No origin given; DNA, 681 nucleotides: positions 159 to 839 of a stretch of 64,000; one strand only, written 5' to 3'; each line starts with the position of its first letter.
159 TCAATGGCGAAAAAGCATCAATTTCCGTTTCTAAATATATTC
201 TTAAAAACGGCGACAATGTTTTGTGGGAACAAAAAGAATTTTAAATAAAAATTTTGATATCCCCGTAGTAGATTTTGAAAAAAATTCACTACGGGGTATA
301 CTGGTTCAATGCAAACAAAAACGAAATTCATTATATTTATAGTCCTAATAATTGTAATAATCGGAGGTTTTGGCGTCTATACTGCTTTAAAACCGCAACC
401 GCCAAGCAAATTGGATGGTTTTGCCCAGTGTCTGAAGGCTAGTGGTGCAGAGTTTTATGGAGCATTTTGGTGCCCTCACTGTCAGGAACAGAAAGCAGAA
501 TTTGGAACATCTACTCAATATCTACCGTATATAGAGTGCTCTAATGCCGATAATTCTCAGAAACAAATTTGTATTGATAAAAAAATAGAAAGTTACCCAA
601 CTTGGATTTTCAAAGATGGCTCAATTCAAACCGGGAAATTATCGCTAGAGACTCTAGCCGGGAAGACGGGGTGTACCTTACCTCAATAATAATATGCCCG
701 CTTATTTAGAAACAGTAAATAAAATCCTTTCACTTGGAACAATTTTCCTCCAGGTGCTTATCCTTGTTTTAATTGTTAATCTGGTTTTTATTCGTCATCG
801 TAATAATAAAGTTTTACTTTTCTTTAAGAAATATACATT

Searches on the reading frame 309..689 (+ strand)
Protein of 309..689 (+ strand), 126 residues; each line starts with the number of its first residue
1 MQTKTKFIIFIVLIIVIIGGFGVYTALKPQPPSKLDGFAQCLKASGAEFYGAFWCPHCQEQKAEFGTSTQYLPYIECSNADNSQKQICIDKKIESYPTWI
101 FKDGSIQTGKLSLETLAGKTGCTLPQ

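Call 16: find_encoding_contigs(protein=window:309-689:+, flank=10000, max_places=1)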
Protein window:309-689:+ (126 aa): 23 contigs read that carry it; 1 place shown.
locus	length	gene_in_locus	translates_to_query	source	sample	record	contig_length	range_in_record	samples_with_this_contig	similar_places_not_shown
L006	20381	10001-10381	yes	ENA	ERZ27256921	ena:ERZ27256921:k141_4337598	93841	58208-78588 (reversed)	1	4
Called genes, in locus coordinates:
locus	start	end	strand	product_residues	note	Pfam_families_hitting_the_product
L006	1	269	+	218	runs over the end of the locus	PF07099:DUF1361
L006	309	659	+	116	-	PF01050:MannoseP_isomer, PF07883:Cupin_2 (weak)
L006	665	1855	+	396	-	PF04041:Glyco_hydro_130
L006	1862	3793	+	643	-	PF04041:Glyco_hydro_130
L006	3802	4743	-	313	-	PF03741:TerC (weak), PF04332:DUF475, PF03741:TerC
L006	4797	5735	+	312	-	PF01734:Patatin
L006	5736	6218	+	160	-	PF00293:NUDIX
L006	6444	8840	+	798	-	PF03477:ATP-cone, PF17975:RNR_Alpha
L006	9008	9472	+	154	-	-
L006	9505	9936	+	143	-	PF14478:DUF4430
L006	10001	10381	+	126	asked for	-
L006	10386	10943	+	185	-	PF02600:DsbB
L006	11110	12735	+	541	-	-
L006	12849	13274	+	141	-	PF03091:CutA1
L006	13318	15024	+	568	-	-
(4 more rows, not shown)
